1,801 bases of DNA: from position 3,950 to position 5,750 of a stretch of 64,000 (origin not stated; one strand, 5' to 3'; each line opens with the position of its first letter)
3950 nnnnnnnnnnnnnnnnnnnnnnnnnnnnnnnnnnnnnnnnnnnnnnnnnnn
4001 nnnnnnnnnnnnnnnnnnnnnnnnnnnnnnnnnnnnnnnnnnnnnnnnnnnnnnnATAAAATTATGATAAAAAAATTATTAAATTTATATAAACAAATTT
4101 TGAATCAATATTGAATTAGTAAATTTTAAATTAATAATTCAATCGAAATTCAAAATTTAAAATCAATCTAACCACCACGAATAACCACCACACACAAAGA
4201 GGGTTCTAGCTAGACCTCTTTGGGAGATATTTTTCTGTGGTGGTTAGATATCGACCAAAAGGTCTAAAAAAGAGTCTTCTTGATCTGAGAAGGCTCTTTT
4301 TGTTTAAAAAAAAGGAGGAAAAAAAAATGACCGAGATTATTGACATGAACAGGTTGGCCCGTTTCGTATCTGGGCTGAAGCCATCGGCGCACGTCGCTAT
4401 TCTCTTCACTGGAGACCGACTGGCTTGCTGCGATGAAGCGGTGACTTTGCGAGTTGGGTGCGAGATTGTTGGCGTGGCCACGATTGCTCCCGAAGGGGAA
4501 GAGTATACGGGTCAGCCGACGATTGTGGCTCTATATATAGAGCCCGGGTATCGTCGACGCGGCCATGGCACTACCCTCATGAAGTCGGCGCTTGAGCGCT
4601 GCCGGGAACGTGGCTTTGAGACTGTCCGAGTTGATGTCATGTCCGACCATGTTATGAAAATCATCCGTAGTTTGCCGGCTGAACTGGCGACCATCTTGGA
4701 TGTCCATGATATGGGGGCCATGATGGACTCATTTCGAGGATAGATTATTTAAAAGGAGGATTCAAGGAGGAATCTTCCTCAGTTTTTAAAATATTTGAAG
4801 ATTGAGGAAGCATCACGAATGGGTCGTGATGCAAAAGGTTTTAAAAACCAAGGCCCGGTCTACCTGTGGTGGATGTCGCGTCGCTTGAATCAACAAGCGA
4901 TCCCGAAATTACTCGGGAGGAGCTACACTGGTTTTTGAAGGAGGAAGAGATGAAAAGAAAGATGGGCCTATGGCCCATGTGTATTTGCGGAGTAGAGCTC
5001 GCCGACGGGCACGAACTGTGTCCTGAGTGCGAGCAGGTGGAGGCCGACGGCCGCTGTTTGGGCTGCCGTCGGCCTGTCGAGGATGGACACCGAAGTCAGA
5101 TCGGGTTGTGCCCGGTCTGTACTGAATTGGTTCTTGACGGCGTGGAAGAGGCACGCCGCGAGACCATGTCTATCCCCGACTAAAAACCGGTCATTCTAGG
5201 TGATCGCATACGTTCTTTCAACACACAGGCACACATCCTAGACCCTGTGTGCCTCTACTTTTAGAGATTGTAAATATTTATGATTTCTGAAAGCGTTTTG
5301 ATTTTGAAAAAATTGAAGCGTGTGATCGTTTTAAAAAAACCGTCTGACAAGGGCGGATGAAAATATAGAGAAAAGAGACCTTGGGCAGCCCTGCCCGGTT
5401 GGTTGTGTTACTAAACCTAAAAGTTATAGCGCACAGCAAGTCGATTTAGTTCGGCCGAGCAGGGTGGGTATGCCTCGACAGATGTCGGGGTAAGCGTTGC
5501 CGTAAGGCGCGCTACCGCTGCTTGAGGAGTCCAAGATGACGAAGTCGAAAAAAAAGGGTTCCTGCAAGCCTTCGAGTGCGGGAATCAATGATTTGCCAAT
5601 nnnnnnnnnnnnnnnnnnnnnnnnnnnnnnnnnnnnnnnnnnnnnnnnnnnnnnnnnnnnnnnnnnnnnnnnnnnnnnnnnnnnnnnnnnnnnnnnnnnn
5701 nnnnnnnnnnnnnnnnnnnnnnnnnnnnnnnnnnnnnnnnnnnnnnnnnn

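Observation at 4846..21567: Novel structured 5' leader motif (about 100 nt, four copies) with compensatory base changes, upstream of small cassette genes in both accessory regions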

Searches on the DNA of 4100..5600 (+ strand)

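Call 14: search_rna_families(source=window, start=4780, end=5000, threshold=evalue, max_evalue=10)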
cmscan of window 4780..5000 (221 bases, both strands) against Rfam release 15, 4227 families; matches with E-value up to 10: 3.
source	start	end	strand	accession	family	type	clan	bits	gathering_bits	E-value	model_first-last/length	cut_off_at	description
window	4892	4985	-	RF02420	Bp1_162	Gene; sRNA;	-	23.1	50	0.057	1-100/100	no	Burkholderia sRNA Bp1_Cand612_SIPHT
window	4955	5000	+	RF02420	Bp1_162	Gene; sRNA;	-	14.4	50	6.3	1-47/100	3'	Burkholderia sRNA Bp1_Cand612_SIPHT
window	4946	4963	+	RF01128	sR43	Gene; snRNA; snoRNA; CD-box;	-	8.8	45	6.5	1-56/56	no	Small nucleolar RNA sR42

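Call 24: search_dna_similar(query=window:4780-5300:+, collection=phages, mode=distant, max_evalue=0.01)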
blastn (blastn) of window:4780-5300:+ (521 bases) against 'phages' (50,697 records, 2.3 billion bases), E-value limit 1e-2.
No match.

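Call 25: search_dna_similar(query=window:4780-5300:+, collection=plasmids, mode=distant, max_evalue=0.01)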
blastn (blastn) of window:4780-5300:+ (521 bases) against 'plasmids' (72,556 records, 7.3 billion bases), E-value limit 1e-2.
No match.

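Call 34: build_rna_model(alignment_id=A2)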
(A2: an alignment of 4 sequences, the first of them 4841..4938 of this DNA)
Model R1 built from alignment A2 (4 sequences, 125 columns); structure: RNAalifold consensus.
model positions 97; base pairs 33; branch points 2; effective number of sequences 0.81; information 0.59 bits per position. Calibrated on 0.2 Mb of random sequence (short: E-values are rough).
structure used (alignment columns):
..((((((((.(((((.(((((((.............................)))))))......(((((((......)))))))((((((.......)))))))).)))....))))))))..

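Call 35: search_with_rna_model(model_id=R1, source=window, filters=off, max_evalue=10)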
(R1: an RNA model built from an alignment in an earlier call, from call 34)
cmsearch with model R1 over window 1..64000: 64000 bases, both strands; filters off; matches with E-value up to 10: 25.
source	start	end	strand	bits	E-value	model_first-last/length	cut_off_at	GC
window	19846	19942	+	111.1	1.3e-28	1-97/97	no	0.51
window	4842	4937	+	107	1.8e-27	1-97/97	no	0.51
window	21457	21553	+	105.4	4.9e-27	1-97/97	no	0.53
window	10023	10145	+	93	1.6e-23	1-97/97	no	0.49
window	58318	58370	+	12.1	0.92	1-97/97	no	0.28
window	33497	33522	+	10.8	2.2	1-97/97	no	0.31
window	31839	31862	-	10.8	2.3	1-97/97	no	0.25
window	35785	35843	+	10.2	3.3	1-97/97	no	0.25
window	17181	17262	+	10.2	3.3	1-97/97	no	0.38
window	37307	37344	-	10.1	3.5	1-97/97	no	0.32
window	4472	4560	-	10.1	3.6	1-97/97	no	0.58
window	21959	21993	-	10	3.8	1-97/97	no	0.4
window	25863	25892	-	9.9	4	1-97/97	no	0.33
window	52284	52356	-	9.4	5.4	1-97/97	no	0.29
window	33497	33522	-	9.4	5.5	1-97/97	no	0.31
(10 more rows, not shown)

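Call 53: search_with_rna_model(model_id=R1, source=L003, filters=off, max_evalue=1)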
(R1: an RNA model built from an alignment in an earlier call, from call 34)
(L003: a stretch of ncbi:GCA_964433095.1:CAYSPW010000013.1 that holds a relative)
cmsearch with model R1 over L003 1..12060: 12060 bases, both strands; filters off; matches with E-value up to 1: 1.
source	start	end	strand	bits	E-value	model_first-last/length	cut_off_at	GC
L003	6488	6595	-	9.6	0.91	1-97/97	no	0.66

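Call 62: search_with_rna_model(model_id=R1, sources=[L004, L005, L006, L007, L008], filters=off, max_evalue=1)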
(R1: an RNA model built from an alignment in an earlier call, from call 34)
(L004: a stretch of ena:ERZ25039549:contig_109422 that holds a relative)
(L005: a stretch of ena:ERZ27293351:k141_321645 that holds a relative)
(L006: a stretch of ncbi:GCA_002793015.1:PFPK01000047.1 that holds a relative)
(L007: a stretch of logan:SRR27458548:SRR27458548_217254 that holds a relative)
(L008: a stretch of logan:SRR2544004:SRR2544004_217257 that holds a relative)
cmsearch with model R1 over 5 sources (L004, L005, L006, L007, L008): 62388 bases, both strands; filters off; matches with E-value up to 1: 0.
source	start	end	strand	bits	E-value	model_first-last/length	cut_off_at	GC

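Call 74: search_rna_families(source=window, start=4100, end=5600, threshold=evalue, max_evalue=1)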
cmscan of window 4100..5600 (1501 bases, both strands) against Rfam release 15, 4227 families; matches with E-value up to 1: 8.
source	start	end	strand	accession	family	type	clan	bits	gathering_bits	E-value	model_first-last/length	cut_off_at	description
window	4266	4341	-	RF01859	Phe_leader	Cis-reg; leader;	-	24.9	55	0.19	1-125/125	no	Phenylalanine leader peptide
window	4160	4303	+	RF00506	Thr_leader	Cis-reg; leader;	-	24.6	55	0.06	1-118/118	no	Threonine operon leader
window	4264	4329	+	RF02934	caiA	Gene; sRNA;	-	24.1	55.5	0.28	1-78/78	no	caiA RNA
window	4892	4985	-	RF02420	Bp1_162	Gene; sRNA;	-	23.1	50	0.39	1-100/100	no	Burkholderia sRNA Bp1_Cand612_SIPHT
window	4261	4332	+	RF03069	malK-I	Cis-reg;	-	22.3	60.3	0.19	1-181/181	no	malK-I RNA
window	4104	4305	+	RF01402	STnc150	Gene; sRNA;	-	20.7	60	0.08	1-267/267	no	STnc150 Hfq binding RNA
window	4294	4333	+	RF01100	PK-BYV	Cis-reg;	-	17.9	50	0.88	1-40/40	no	3'-terminal pseudoknot in BYV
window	4574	4637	+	RF02166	PVT1_3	Gene; lncRNA;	-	13.9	45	0.92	1-95/95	no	Pvt1 oncogene conserved region 3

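Call 79: search_with_rna_model(model_id=R1, sources=[L009, L010, L011], filters=off, max_evalue=1)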
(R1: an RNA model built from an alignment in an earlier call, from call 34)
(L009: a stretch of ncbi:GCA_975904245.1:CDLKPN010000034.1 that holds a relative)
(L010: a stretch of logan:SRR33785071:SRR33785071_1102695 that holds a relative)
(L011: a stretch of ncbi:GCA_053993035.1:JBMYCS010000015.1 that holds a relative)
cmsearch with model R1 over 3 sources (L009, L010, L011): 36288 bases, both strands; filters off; matches with E-value up to 1: 0.
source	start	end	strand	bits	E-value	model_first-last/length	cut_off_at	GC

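Call 81: search_with_rna_model(model_id=R1, sources=[L012, L013], filters=off, max_evalue=10)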
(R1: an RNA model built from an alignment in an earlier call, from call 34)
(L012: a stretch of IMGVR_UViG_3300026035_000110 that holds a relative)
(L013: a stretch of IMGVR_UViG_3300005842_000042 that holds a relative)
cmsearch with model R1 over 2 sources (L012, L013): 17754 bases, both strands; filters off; matches with E-value up to 10: 14.
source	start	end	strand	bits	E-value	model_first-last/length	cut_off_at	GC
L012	5373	5467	-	18.7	0.0037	1-97/97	no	0.6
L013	39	133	+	18.7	0.0037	1-97/97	no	0.6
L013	6034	6058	-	12.4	0.22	1-97/97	no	0.56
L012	2799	2895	-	11.1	0.49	1-97/97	no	0.48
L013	2611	2707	+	11.1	0.49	1-97/97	no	0.48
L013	9029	9066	-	8.4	3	1-97/97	no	0.63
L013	9213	9254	+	7.3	6.1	1-97/97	no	0.45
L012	4701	4747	-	7.2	6.3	1-97/97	no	0.57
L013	759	805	+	7.2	6.3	1-97/97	no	0.57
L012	6273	6301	+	7.1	6.9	1-97/97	no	0.55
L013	9452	9490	-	6.8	8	1-97/97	no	0.54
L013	7141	7235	+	6.7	8.8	1-97/97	no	0.54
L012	3582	3604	-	6.6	9.5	1-97/97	no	0.74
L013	1902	1924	+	6.6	9.5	1-97/97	no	0.74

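Call 103: search_with_rna_model(model_id=R1, source=L014, filters=off, max_evalue=1)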
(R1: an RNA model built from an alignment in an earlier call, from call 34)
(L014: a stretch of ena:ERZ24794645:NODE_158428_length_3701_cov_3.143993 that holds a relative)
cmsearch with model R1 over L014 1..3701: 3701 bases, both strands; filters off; matches with E-value up to 1: 2.
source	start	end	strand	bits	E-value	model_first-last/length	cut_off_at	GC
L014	1502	1527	+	8.3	0.64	1-97/97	no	0.46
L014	1493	1586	-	8.1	0.72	1-97/97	no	0.29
